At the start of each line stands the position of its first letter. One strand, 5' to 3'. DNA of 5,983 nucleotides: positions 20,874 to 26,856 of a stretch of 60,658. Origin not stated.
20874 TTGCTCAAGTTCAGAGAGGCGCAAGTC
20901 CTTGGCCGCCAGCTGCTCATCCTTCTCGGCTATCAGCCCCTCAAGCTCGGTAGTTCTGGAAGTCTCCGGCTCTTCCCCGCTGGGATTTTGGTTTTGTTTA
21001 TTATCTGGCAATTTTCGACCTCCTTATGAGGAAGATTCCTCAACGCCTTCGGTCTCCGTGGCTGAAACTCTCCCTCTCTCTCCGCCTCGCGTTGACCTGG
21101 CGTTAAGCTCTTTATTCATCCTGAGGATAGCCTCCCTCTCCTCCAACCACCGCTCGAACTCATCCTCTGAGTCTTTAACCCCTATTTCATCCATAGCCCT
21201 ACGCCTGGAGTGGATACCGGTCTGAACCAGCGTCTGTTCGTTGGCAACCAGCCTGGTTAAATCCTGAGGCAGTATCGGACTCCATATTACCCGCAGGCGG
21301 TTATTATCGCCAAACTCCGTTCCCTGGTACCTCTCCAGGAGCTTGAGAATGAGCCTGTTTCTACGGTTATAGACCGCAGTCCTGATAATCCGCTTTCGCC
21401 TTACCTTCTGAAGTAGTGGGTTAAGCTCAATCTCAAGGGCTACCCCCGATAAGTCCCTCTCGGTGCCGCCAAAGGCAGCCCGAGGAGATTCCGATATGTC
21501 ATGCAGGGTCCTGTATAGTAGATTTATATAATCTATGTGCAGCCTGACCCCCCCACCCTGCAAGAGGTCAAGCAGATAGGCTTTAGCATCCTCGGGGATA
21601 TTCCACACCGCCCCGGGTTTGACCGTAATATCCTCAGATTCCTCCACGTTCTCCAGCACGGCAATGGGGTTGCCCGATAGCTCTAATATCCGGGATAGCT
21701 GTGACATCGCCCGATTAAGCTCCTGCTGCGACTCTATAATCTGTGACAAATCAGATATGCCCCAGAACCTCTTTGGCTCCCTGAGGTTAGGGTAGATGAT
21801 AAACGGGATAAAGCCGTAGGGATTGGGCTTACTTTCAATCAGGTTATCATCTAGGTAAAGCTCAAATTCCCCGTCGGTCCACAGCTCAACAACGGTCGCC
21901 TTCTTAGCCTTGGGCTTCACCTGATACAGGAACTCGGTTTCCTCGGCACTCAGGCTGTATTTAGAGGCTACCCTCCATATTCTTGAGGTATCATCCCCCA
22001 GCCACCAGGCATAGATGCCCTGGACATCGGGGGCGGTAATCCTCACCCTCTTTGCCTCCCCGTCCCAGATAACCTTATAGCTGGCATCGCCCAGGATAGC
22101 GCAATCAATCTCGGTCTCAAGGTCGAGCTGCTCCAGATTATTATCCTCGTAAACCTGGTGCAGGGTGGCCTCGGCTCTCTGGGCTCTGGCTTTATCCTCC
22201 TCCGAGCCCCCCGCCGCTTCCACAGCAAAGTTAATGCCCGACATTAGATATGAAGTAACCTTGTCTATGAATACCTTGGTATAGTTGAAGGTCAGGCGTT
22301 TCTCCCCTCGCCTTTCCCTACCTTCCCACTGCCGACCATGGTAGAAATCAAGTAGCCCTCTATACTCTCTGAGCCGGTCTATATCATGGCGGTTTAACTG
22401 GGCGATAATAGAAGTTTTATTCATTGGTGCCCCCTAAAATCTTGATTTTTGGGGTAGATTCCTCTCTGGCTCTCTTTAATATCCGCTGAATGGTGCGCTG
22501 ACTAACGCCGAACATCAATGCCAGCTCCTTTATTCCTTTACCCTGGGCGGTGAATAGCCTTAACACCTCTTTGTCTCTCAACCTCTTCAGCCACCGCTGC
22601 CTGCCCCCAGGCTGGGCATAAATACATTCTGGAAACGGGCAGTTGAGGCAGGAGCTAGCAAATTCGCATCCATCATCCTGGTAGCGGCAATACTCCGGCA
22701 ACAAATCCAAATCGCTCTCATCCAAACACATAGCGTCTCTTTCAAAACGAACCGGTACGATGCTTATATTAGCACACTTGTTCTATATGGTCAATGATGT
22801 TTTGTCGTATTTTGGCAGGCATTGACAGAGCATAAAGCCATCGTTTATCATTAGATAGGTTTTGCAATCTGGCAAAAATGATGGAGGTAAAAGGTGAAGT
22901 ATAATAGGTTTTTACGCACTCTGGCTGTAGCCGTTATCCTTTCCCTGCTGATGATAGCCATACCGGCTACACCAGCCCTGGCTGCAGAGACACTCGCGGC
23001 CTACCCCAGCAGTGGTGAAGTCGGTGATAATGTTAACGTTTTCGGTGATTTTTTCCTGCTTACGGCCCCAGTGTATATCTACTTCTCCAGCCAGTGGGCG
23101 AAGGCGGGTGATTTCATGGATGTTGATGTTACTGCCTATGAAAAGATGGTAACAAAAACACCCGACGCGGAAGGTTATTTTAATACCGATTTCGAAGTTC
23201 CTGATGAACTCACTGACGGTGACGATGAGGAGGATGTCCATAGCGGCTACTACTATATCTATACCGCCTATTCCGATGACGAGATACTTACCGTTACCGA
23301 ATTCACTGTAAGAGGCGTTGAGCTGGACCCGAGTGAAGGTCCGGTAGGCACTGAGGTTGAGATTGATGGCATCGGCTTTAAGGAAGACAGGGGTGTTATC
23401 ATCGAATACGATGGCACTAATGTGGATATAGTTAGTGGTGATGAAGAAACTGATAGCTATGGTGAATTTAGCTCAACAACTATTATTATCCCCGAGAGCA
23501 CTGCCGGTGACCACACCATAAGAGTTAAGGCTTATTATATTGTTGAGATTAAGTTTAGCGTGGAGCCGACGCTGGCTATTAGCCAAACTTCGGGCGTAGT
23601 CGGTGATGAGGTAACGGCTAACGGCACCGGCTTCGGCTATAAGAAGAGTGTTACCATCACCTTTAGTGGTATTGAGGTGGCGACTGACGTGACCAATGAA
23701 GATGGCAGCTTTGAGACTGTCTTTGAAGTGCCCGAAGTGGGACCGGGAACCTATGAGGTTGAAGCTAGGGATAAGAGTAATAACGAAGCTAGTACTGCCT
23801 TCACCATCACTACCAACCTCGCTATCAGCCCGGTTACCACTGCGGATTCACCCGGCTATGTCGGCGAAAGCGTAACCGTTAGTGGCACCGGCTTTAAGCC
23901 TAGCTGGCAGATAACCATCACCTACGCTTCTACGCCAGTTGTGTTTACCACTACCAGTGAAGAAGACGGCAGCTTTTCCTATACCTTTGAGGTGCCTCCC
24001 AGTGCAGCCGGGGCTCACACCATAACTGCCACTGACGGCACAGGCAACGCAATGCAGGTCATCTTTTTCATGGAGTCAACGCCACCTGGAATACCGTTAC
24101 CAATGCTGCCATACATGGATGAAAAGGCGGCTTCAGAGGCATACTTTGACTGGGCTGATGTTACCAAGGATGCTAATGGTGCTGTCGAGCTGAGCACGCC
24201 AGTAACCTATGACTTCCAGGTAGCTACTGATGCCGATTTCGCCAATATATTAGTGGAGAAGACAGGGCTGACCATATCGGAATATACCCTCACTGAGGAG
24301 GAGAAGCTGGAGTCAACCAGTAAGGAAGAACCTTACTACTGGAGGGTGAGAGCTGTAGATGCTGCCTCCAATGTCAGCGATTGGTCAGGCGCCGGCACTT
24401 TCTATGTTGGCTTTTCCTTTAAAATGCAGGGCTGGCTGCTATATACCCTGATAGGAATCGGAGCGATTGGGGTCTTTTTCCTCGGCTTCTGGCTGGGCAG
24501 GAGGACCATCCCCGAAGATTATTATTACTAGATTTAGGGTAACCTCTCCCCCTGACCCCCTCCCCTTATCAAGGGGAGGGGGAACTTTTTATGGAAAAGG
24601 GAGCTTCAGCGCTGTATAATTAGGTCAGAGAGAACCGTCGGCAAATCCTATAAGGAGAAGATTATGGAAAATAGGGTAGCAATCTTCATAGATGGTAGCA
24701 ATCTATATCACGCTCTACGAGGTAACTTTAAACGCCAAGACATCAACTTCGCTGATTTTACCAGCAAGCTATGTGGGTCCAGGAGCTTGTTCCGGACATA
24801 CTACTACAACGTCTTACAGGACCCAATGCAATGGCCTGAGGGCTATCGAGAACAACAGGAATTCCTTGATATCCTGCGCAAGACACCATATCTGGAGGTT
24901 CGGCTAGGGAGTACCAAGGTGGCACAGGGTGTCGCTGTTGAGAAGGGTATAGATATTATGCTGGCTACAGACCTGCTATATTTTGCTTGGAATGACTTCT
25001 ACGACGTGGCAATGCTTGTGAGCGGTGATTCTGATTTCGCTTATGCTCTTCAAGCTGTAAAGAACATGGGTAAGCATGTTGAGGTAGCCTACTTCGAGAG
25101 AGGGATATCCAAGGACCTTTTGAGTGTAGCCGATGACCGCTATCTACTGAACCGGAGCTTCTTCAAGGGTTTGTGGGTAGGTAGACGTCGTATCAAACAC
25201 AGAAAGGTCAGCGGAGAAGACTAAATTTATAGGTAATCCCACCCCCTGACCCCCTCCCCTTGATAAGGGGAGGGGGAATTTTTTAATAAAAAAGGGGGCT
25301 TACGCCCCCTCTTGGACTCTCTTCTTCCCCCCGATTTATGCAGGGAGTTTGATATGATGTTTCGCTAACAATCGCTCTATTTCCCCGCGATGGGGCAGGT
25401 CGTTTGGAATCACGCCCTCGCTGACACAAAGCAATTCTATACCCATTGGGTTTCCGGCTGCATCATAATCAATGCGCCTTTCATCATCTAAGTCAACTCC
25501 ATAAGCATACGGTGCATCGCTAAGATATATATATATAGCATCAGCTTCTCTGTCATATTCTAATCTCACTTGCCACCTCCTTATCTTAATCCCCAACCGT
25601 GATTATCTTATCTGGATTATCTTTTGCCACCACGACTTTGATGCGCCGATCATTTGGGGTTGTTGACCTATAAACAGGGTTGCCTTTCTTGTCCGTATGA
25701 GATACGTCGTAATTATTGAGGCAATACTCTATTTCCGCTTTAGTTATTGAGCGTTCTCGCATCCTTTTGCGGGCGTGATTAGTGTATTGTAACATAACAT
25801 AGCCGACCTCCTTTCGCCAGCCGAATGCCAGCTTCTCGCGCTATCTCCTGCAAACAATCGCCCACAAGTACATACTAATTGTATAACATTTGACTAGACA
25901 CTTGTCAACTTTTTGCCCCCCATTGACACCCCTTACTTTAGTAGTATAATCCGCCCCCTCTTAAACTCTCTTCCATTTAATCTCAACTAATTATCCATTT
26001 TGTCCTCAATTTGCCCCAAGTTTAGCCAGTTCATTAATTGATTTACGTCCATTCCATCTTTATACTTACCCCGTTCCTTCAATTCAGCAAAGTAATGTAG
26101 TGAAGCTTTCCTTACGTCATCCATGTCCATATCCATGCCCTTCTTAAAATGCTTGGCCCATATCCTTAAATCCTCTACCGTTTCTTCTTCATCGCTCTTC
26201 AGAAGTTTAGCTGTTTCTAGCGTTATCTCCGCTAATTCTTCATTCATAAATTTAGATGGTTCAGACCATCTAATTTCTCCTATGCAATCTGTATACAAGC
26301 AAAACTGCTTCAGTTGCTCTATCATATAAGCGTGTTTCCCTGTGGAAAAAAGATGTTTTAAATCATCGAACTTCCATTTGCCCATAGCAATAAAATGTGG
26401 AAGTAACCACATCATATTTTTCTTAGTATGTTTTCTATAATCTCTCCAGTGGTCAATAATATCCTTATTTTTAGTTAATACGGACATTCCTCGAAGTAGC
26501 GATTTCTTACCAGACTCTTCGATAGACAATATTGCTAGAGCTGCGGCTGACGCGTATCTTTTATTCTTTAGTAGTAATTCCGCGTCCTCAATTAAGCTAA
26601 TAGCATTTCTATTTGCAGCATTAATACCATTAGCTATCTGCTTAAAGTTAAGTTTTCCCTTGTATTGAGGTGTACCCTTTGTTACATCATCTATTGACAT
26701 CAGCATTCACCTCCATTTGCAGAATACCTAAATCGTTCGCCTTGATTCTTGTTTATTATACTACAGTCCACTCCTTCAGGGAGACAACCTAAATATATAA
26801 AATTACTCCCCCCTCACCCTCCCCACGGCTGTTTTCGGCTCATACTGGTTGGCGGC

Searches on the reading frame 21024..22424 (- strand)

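Call 3: search_protein_families(library=pfam, proteins=[window:21024-22424:-])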
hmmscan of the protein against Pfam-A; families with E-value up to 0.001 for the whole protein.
window:21024-22424:- (466 aa): 2 families
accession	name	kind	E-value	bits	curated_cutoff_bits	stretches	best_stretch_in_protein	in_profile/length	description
PF05133.19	SPP1_portal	-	2.8e-29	102.8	25.5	1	10-432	4-412/416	Phage portal protein, SPP1 Gp6-like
PF16510.12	P22_portal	-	1.1e-07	31.2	26.1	1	18-99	15-100/594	Phage P22-like portal protein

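Call 4: search_protein_families(library=ncbifam, proteins=[window:21024-22424:-])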
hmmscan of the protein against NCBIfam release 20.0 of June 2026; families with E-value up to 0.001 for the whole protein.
window:21024-22424:- (466 aa): 1 family
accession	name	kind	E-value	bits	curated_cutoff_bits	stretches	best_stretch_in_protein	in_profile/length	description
TIGR01538.1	portal_SPP1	equivalog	3.9e-07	29.4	165.85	1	39-428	48-423/426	phage portal protein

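Call 32: search_protein_families(library=phrogs, proteins=[window:21024-22424:-], max_evalue=0.001)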
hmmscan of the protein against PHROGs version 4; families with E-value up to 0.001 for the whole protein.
window:21024-22424:- (466 aa): 6 families
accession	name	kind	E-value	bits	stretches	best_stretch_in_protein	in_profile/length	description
phrog_64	-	head and packaging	3.1e-44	152.4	1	6-445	77-510/547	portal protein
phrog_104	-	head and packaging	8.9e-17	61.9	1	86-442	120-480/550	portal protein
phrog_156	-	head and packaging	1.8e-12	47.5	1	25-124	37-140/681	portal protein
phrog_533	-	head and packaging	1.3e-10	41.4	0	38-133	60-145/495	portal protein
phrog_332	-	connector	3.9e-06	26.5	1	193-279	249-335/560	head-tail adaptor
phrog_1216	-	head and packaging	0.00034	20.2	1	191-236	324-371/714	portal protein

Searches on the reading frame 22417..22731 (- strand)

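Call 31: search_protein_families(library=pfam, proteins=[window:22417-22731:-], max_evalue=0.01)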
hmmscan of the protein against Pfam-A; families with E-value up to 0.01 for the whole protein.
window:22417-22731:- (104 aa): 12 families
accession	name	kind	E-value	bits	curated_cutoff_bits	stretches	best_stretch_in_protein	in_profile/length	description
PF13384.12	HTH_23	-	2.8e-06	27.4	24.6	1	47-91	4-44/50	Homeodomain-like domain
PF13518.12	HTH_28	-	3.6e-06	27.4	25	1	55-91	4-39/52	Helix-turn-helix domain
PF08281.18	Sigma70_r4_2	-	8e-06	25.8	25.7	1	52-90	14-52/54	Sigma-70, region 4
PF08765.17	Mor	-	1e-05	25.9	24.9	1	45-93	54-100/107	Mor transcription activator family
PF04545.22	Sigma70_r4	-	5.9e-05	22.9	24.1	1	52-90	8-46/50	Sigma-70, region 4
PF24964.1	DUF7769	-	6.1e-05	23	27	1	67-91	27-51/55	Domain of unknown function (DUF7769)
PF13936.12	HTH_38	-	7.3e-05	22.9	27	1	57-87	13-43/44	Helix-turn-helix domain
PF13551.12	HTH_29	-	0.00017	22.1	28.1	1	62-92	9-40/64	Winged helix-turn helix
PF13542.12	HTH_Tnp_ISL3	-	0.00074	19.4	27.4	1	66-88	28-50/51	Helix-turn-helix domain of transposase family ISL3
PF07638.17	Sigma70_ECF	-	0.0026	18.1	21.1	1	55-91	142-178/185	ECF sigma factor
PF25586.1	zf-CCCH_PAN3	-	0.0033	17.6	25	1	14-24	14-24/29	PAN3 CCCH zinc finger domain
PF01381.28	HTH_3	-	0.0074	16.7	23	0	63-87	8-32/55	Helix-turn-helix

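Call 32: search_protein_families(library=phrogs, proteins=[window:22417-22731:-], max_evalue=0.001)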
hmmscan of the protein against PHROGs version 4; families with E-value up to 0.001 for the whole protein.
window:22417-22731:- (104 aa): 3 families
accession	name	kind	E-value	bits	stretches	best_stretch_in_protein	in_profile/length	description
phrog_836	-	transcription regulation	4.5e-08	34.3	1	45-93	78-125/133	late transcriptional activator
phrog_532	-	transcription regulation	3.8e-05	24.8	1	45-93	76-122/132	late transcriptional activator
phrog_125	-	DNA, RNA and nucleotide metabolism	0.00047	20.8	1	42-95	157-210/254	DNA invertase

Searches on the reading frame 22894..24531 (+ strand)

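Call 31: search_protein_families(library=pfam, proteins=[window:22894-24531:+], max_evalue=0.01)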
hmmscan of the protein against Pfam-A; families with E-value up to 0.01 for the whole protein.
window:22894-24531:+ (545 aa): 4 families
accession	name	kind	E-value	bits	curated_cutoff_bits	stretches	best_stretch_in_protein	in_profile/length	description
PF01833.30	TIG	-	3.7e-12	46.5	20.9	2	313-383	5-72/84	IPT/TIG domain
PF17936.7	Big_6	-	7.3e-08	33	27.6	1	327-386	15-73/83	Bacterial Ig domain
PF25788.1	Ig_Rha78A_N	-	8.2e-05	23.3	27.4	1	438-507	37-103/105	Rha78A-like, N-terminal immunoglobulin domain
PF16655.11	PhoD_N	-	0.0011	19.9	30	1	429-494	25-85/90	PhoD-like phosphatase, N-terminal domain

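Call 32: search_protein_families(library=phrogs, proteins=[window:22894-24531:+], max_evalue=0.001)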
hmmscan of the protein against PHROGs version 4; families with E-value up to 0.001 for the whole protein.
window:22894-24531:+ (545 aa): 0 families

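Call 48: search_protein_families(library=padloc, proteins=[window:22894-24531:+], max_evalue=0.001)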
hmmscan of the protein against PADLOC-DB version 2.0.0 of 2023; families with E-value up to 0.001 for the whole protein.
window:22894-24531:+ (545 aa): 0 families

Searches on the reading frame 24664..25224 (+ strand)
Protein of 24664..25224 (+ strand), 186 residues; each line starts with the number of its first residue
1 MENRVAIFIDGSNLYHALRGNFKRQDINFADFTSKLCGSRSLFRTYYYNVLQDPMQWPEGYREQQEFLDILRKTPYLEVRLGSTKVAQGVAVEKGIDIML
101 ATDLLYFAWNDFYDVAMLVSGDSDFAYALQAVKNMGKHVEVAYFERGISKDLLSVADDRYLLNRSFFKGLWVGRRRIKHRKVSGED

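Call 31: search_protein_families(library=pfam, proteins=[window:24664-25224:+], max_evalue=0.01)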
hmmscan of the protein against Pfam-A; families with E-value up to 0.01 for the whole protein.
window:24664-25224:+ (186 aa): 1 family
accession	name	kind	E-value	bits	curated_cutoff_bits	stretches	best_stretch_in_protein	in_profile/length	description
PF01936.24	NYN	-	4.5e-26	92.5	24.2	1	4-158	1-140/145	NYN domain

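Call 32: search_protein_families(library=phrogs, proteins=[window:24664-25224:+], max_evalue=0.001)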
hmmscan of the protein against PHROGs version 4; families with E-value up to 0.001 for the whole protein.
window:24664-25224:+ (186 aa): 2 families
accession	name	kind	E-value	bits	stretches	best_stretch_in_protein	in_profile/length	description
phrog_7929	-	unknown function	4.4e-11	44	1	3-144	4-161/210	-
phrog_5783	-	unknown function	4.8e-06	27.3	1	93-152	151-210/246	-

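Call 48: search_protein_families(library=padloc, proteins=[window:24664-25224:+], max_evalue=0.001)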
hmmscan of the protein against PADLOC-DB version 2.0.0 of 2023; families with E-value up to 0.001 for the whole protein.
window:24664-25224:+ (186 aa): 2 families
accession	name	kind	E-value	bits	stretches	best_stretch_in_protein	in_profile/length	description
PDLC04163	HEC-09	-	3.5e-17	60.7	1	3-164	2-176/203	-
PDLC01154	NYN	-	2.3e-08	31.8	1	6-163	149-296/310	"LabA-like protein, NYN family nuclease"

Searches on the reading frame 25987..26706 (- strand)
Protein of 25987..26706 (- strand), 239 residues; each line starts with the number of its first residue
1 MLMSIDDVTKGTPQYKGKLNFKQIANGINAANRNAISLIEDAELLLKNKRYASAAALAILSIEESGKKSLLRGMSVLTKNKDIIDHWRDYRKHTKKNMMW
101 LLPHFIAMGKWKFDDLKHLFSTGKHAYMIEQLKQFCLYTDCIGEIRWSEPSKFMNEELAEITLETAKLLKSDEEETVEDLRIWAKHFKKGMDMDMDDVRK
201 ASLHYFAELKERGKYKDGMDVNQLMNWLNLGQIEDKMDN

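Call 31: search_protein_families(library=pfam, proteins=[window:25987-26706:-], max_evalue=0.01)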
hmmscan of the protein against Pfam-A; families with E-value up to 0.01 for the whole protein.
window:25987-26706:- (239 aa): 1 family
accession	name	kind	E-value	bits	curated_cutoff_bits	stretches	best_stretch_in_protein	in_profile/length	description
PF18728.6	HEPN_AbiV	-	1.2e-33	116.9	27.1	1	23-169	1-153/155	AbiV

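Call 48: search_protein_families(library=padloc, proteins=[window:25987-26706:-], max_evalue=0.001)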
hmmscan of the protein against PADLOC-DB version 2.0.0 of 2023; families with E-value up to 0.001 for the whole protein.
window:25987-26706:- (239 aa): 1 family
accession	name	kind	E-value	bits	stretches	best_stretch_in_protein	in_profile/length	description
PDLC02353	AbiV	-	3.8e-09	34.6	1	23-163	22-161/196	AbiV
